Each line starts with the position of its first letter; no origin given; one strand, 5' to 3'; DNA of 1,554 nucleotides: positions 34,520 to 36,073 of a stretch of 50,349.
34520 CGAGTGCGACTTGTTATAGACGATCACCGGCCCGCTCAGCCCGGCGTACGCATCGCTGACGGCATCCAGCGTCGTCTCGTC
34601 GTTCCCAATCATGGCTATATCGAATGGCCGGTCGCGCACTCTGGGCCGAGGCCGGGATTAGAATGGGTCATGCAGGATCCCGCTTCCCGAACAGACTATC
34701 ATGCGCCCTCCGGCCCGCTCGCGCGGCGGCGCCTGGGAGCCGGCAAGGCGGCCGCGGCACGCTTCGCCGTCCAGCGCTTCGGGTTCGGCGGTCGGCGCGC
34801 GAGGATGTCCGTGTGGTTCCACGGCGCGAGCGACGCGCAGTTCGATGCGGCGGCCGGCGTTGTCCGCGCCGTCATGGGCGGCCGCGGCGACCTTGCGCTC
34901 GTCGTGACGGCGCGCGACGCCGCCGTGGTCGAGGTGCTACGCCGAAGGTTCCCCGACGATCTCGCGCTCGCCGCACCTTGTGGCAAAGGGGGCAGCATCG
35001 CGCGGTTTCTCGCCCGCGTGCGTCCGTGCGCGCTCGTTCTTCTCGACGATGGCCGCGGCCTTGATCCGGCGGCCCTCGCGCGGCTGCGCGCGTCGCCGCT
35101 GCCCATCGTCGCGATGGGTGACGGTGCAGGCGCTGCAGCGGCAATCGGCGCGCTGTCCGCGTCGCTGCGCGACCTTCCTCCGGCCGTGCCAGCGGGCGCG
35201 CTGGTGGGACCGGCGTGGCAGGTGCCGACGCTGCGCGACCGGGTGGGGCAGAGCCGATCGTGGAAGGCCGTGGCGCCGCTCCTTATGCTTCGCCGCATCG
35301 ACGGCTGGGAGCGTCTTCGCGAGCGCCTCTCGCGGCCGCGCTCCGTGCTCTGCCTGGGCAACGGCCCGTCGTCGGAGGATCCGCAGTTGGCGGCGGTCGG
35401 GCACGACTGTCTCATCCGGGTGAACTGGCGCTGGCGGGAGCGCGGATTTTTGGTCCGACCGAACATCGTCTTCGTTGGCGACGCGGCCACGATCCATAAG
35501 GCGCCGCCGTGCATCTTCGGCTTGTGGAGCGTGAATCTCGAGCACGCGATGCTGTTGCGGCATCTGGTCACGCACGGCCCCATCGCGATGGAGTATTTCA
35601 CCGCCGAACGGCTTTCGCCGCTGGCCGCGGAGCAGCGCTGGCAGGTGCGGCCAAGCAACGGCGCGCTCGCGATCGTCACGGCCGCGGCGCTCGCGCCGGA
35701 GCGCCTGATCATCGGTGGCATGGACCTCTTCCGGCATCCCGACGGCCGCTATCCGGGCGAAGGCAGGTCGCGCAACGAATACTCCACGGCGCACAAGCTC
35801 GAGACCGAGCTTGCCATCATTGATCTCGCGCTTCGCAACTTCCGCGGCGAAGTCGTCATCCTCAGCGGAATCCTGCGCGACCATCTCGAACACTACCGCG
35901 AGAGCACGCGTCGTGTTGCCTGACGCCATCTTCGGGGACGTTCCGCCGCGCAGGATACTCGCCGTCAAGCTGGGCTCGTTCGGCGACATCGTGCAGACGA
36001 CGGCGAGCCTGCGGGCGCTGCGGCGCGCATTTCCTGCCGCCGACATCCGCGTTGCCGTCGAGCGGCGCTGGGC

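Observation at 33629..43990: GC-rich ~10-kb island encoding a translationally coupled, inner-core-like glycan assembly operon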

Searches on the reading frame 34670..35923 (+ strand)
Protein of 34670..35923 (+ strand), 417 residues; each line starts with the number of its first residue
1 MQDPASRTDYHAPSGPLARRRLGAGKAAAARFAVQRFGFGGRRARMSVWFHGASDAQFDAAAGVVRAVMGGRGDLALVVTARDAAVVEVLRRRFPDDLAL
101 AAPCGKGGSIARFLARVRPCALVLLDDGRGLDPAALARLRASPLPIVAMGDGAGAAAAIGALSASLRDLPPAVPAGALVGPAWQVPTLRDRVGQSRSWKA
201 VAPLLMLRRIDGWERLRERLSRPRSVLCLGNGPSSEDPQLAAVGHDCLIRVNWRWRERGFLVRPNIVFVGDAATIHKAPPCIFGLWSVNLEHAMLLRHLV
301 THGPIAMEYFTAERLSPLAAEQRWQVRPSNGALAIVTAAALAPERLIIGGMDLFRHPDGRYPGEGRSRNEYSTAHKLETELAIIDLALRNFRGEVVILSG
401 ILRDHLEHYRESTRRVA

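Call 6: search_protein_families(library=pfam, proteins=[window:34670-35923:+], max_evalue=0.01)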
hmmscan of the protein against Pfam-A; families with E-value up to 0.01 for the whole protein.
window:34670-35923:+ (417 aa): 1 family
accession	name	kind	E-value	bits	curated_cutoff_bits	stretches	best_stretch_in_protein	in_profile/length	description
PF04413.22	Glycos_transf_N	-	7.6e-08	32.6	23.9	1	35-126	5-98/179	3-Deoxy-D-manno-octulosonic-acid transferase (kdotransferase)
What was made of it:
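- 34670..35923 (+): G1, a two-domain protein: a WaaA (GT30) N-domain remnant (aa 35-147, about nt 34772-35110) plus a CstII/GT42-fold domain (aa 205-417, about nt 35282-35920). PF04413 at 32.6 bits, aa 35-126 only (call 6).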

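Call 7: search_protein_families(library=ncbifam, proteins=[window:34670-35923:+], max_evalue=0.01)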
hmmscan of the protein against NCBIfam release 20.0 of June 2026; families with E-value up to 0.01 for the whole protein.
window:34670-35923:+ (417 aa): 1 family
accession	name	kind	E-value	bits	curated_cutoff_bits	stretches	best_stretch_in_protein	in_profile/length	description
NF004388.0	PRK05749.1-4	equivalog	5.4e-07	28.5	438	1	34-147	37-150/425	lipid IV(A) 3-deoxy-D-manno-octulosonic acid transferase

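Call 11: find_homologous_proteins(query=window:34670-35923:+)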
Query window:34670-35923:+ (417 aa): 123 proteins with E <= 0.001 among 8000 candidates; the best 120 are listed.
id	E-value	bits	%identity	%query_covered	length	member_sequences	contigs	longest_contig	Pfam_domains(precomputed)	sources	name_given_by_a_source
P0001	5.7e-244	827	90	100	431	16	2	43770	PF04413.23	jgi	jgi:hypothetical protein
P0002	5.8e-242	821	91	99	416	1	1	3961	PF04413.23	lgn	-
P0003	1.6e-217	740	91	88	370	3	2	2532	PF04413.23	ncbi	-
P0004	1.5e-210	717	80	100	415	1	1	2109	PF04413.23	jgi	jgi:hypothetical protein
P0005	1.3e-198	678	76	100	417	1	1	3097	PF04413.23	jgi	jgi:hypothetical protein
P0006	1.7e-160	552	67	93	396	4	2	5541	PF04413.23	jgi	-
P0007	1.6e-157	543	65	94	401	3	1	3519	PF04413.23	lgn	-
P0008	1.6e-150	520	63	94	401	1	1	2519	PF04413.23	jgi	jgi:hypothetical protein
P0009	1.5e-146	506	63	95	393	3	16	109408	PF04413.23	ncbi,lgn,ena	ncbi:MAG: glycosyltransferase N-terminal domain-containing protein [Burkholderiales bacterium]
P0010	4.8e-142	492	61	92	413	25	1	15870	PF04413.23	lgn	-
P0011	1.0e-136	474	61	92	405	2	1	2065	-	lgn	-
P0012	5.5e-135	468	65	82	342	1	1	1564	-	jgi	jgi:hypothetical protein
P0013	9.4e-132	458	55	98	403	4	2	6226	-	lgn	-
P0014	2.6e-127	443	56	88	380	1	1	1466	-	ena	-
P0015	7.5e-125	435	54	98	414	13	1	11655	-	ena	-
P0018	2.3e-122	427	51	91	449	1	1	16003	PF04413.23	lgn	-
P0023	9.2e-117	408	52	89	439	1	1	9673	PF04413.23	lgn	-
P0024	5.4e-116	406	52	93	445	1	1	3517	PF04413.23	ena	-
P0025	1.4e-115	404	52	90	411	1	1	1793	PF04413.23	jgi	jgi:hypothetical protein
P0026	1.5e-115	404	50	91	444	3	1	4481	PF04413.23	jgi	jgi:hypothetical protein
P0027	2.3e-115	404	52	89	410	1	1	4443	PF04413.23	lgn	-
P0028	1.0e-114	402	45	93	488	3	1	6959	PF04413.23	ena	-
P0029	1.5e-114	401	51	93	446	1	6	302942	PF04413.23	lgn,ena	-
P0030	6.7e-114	399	50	91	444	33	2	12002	PF04413.23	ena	-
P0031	1.1e-113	398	52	89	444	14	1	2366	PF04413.23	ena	-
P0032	1.8e-113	397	64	55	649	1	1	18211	PF04413.23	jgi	-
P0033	1.0e-111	392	51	91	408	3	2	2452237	PF04413.23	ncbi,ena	-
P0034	1.1e-111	392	49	94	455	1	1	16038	PF04413.23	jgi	-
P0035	1.5e-111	391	52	71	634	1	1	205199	-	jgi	jgi:3-deoxy-D-manno-octulosonic-acid transferase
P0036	5.3e-111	389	50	94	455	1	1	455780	PF04413.23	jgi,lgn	-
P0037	6.0e-111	389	57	62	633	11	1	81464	PF04413.23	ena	-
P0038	7.8e-111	389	60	59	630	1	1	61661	PF04413.23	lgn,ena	-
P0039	9.8e-111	388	62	57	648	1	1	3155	PF04413.23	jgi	jgi:3-deoxy-D-manno-octulosonic-acid transferase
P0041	5.6e-110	386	51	91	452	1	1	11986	PF04413.23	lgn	-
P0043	8.9e-110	385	50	91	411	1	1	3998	PF04413.23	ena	-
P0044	1.0e-108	382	50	89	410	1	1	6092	PF04413.23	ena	-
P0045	3.1e-108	380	49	91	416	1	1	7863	PF04413.23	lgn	-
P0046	4.8e-108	380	57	60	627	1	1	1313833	PF04413.23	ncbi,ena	-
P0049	1.4e-105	372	44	93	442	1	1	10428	PF04413.23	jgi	jgi:3-Deoxy-D-manno-octulosonic-acid transferase (kdotransferase)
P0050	2.8e-105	370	49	89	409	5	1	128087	PF04413.23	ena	-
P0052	2.7e-104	367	56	58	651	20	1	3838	PF04413.23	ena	-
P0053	4.5e-104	367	55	65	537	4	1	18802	PF04413.23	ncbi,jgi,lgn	ncbi:MAG: glycosyltransferase N-terminal domain-containing protein [Bryobacteraceae bacterium]|jgi:h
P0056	1.0e-103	365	50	76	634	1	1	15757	PF04413.23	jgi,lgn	jgi:3-deoxy-D-manno-octulosonic-acid transferase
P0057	3.4e-103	364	57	61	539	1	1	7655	PF04413.23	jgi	jgi:hypothetical protein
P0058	1.6e-102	361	48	88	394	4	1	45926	-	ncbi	-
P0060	3.8e-102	360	49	86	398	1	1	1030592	-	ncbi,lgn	-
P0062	1.1e-101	359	53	65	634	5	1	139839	PF04413.23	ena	-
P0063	1.2e-101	359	50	71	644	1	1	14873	PF04413.23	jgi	jgi:3-deoxy-D-manno-octulosonic-acid transferase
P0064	2.1e-101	358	51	66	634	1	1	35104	PF04413.23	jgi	jgi:3-deoxy-D-manno-octulosonic-acid transferase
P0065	3.7e-101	357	48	90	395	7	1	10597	-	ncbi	-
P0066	4.2e-101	357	55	63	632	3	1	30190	PF04413.23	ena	-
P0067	6.1e-101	356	53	64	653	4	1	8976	PF04413.23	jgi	jgi:3-deoxy-D-manno-octulosonic-acid transferase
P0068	1.2e-100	355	42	90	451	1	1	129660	PF04413.23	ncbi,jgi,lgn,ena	jgi:hypothetical protein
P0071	8.7e-100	352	54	60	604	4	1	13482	PF04413.23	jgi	jgi:3-deoxy-D-manno-octulosonic-acid transferase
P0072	1.7e-99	351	58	61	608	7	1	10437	PF04413.23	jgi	-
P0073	5.0e-99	350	58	58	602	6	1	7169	PF04413.23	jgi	jgi:3-deoxy-D-manno-octulosonic-acid transferase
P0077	3.7e-95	337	54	58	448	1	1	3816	PF04413.23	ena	-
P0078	1.1e-94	336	55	60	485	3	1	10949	PF04413.23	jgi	-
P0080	4.0e-94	334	56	55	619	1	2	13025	PF04413.23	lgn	-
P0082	1.1e-93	332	57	58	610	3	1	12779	PF04413.23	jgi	-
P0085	1.4e-90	322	55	65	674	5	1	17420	PF00534.27,PF13579.13,PF13439.13,PF20706.4,PF13692.13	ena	-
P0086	6.1e-90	320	62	57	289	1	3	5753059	-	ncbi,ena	-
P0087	2.5e-89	318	48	65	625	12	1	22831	PF04413.23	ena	-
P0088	1.1e-88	316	50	64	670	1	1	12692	PF04413.23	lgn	-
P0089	2.1e-88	315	51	64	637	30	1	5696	PF04413.23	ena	-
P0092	3.2e-84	301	46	86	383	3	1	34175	PF04413.23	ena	-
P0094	2.3e-82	295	48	59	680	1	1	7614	PF04413.23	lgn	-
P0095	3.7e-82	294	53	58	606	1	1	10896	-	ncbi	-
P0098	4.8e-80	287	46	64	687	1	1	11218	PF04413.23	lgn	-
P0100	1.5e-79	286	57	53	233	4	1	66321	-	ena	-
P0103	1.7e-74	269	55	44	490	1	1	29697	PF04413.23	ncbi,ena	-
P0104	4.9e-74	268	42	91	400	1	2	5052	PF04413.23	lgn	-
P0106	3.3e-71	258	39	92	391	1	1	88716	PF04413.23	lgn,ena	-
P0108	6.8e-71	257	45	58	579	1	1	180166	PF04413.23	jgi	-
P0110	5.3e-70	254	52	47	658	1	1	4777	PF04413.23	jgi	jgi:3-deoxy-D-manno-octulosonic-acid transferase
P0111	6.7e-70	254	38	90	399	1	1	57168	PF04413.23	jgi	jgi:hypothetical protein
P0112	1.4e-69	253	44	60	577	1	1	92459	PF04413.23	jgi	-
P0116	4.4e-59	218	34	89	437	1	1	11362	PF04413.23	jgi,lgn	-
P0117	6.0e-59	218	43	56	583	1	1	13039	PF04413.23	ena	-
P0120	3.8e-45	172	60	22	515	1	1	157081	PF04413.23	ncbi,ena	-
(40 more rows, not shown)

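Call 12: find_related_loci(query=window:34670-35923:+, collection=genome_contigs, flank=10000)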
Query window:34670-35923:+ (417 aa) in genome_contigs; peptide patterns used: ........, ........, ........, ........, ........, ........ (x = any residue, [..] = any of these).
302 stretches matched a pattern; 12 encode a relative of the query (tblastn E <= 1e-3); 12 distinct loci.
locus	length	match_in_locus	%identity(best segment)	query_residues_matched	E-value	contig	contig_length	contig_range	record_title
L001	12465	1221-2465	93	1-415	0e+0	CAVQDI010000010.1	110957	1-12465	MAG: uncultured beta proteobacterium isolate MFD03346.bin.1.142 genome assembly, contig: contig_32314, whole genome shot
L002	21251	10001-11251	92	1-417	0e+0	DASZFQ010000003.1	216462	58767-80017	MAG TPA_asm: Casimicrobiaceae bacterium isolate SMAG_U6526 k141_597120, whole genome shotgun sequence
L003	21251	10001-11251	88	1-417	0e+0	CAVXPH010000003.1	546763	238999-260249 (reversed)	MAG: uncultured beta proteobacterium isolate MFD04570.bin.1.112 genome assembly, contig: contig_124795, whole genome sho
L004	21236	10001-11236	87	1-416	0e+0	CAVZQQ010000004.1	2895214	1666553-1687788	MAG: uncultured beta proteobacterium isolate MFD05705.bin.2.149 genome assembly, contig: contig_7450, whole genome shotg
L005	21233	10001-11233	61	1-417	1e-138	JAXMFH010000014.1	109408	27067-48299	MAG: Burkholderiales bacterium isolate STL-PRO82 C1.153.fa-14, whole genome shotgun sequence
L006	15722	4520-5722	52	10-414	2e-123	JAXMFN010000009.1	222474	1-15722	MAG: Burkholderiales bacterium isolate STL-PRO88 C3.67.fa-9, whole genome shotgun sequence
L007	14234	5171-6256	55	29-399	7e-114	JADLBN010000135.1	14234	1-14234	MAG: Burkholderiales bacterium isolate SJ17 c_000000505211, whole genome shotgun sequence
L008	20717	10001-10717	62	176-414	7e-92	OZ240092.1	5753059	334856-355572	MAG: Acidobacteriota bacterium isolate 7f856045-8eab-49e0-9ef1-db285f6fe925 genome assembly, chromosome: 1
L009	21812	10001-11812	55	23-410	9e-92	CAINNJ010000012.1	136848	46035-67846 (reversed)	MAG: uncultured Acidobacteriia bacterium isolate VK_bin-1616 genome assembly, contig: bin-1616:12/67, whole genome shotg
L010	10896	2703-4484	53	36-408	8e-75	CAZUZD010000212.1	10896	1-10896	MAG TPA_asm: uncultured Isosphaeraceae bacterium isolate SRP302895_co1_437 genome assembly, contig: NODE_11984_length_10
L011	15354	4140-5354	54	1-408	3e-126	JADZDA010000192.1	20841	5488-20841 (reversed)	MAG: Burkholderiales bacterium isolate SJ753 c_000001019712, whole genome shotgun sequence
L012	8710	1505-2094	66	218-414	6e-58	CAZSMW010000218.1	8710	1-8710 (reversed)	MAG TPA_asm: uncultured Eubacteriales bacterium isolate binchicken_co255_252 genome assembly, contig: k141_1176732, whol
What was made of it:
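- On Horizontally acquired genomic island: Carriers are Betaproteobacteria, Acidobacteriia and (in part) Isosphaeraceae (call 12).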

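Call 21: search_solved_structures(query=A1, max_evalue=10, show_alignments=3)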
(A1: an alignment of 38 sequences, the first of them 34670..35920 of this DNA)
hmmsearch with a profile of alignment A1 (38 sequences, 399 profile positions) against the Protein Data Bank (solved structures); distinct sequences matched with E-value up to 10: 15.
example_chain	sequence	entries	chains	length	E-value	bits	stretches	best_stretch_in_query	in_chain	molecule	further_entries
2xci_A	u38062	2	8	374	0.0011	21.3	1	25-112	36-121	3-DEOXY-D-MANNO-2-OCTULOSONIC ACID TRANSFERASE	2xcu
6z2i_A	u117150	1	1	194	0.066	15.4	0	175-210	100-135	de novo designed TIM barrel DeNovoTIM6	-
9c08_A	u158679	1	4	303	0.082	15.1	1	308-351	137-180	CMP-Neu5Ac--lipooligosaccharide alpha 2-3 sialyltransferase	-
2drj_A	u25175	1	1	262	0.093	14.9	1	306-351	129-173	Alpha-2,3/8-sialyltransferase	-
1ro8_A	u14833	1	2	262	0.093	14.9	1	306-351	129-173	alpha-2,3/8-sialyltransferase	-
2wqq_A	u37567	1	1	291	0.098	14.9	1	304-351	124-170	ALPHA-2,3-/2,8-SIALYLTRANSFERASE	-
2x61_A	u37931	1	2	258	0.12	14.6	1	306-351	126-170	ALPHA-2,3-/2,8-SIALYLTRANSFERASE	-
1ro7_A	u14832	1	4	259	0.12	14.6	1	306-351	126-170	alpha-2,3/8-sialyltransferase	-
2x62_A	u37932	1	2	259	0.12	14.6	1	306-351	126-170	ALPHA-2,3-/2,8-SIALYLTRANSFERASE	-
2x63_A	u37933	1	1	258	0.13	14.5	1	306-351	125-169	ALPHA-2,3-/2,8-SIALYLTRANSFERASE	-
2bwq_A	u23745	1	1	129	0.31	13.2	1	92-183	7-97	REGULATING SYNAPTIC MEMBRANE EXOCYTOSIS PROTEIN 2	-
1v27_A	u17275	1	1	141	0.39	12.9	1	92-183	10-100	Regulating synaptic membrane exocytosis protein 2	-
2p2v_A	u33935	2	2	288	0.51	12.5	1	305-351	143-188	Alpha-2,3-sialyltransferase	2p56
2lta_A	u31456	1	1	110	0.61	12.2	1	104-188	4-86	De novo designed protein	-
9jix_A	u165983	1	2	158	1.3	11.2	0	115-182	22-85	De Novo Designed ATPase, PL2x4_2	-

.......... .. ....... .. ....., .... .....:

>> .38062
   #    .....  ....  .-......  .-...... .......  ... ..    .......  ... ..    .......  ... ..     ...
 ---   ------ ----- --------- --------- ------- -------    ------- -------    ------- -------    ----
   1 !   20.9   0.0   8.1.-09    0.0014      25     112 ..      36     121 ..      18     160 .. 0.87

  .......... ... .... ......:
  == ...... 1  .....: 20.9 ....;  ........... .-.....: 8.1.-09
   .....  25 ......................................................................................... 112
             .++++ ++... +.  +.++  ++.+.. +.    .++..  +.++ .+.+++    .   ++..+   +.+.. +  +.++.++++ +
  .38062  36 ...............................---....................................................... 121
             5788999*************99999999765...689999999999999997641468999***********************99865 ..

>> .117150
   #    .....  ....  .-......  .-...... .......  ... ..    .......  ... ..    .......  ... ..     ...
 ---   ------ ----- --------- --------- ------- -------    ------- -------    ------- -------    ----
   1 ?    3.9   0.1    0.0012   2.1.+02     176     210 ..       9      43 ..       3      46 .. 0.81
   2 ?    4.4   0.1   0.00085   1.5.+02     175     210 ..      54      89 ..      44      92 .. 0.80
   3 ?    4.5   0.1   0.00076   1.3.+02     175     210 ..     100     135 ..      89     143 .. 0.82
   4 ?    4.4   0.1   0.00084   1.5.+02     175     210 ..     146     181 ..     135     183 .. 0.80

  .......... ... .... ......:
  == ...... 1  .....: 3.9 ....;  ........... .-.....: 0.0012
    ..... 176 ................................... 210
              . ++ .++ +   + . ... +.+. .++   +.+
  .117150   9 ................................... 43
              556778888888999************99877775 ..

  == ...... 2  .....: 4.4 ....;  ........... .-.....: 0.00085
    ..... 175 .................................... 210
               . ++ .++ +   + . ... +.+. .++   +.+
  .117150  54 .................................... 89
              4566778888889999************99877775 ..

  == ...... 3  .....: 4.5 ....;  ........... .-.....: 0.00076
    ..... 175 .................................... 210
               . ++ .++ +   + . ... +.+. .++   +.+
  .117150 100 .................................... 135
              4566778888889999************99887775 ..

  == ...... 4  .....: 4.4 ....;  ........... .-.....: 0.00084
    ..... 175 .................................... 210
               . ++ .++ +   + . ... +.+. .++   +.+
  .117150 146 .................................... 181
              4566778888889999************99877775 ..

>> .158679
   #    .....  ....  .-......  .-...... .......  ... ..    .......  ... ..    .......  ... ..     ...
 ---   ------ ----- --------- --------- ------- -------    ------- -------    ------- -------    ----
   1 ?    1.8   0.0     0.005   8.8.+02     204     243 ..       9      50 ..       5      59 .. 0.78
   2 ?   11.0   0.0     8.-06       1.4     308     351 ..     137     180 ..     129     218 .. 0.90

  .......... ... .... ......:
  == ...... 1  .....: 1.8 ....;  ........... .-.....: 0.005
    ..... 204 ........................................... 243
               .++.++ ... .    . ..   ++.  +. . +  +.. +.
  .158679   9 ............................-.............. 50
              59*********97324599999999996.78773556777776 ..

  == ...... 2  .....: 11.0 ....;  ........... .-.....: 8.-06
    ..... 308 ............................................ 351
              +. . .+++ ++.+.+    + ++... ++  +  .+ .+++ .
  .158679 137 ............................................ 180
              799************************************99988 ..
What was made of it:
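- On GT30 Kdo transferase (WaaA/KdtA): PDB profile hit to 2xci at E 1e-3 (call 21).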

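Call 23: search_protein_families(library=pfam, proteins=[P0035, P0086], max_evalue=10)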
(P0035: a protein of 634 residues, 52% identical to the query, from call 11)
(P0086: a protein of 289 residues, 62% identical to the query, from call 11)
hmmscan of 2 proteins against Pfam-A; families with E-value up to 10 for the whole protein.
P0035 (634 aa): 1 family
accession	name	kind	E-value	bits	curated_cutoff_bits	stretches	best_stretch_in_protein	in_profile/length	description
PF04413.22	Glycos_transf_N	-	0.00011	22.3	23.9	1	19-176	13-173/179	3-Deoxy-D-manno-octulosonic-acid transferase (kdotransferase)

P0086 (289 aa): 0 families
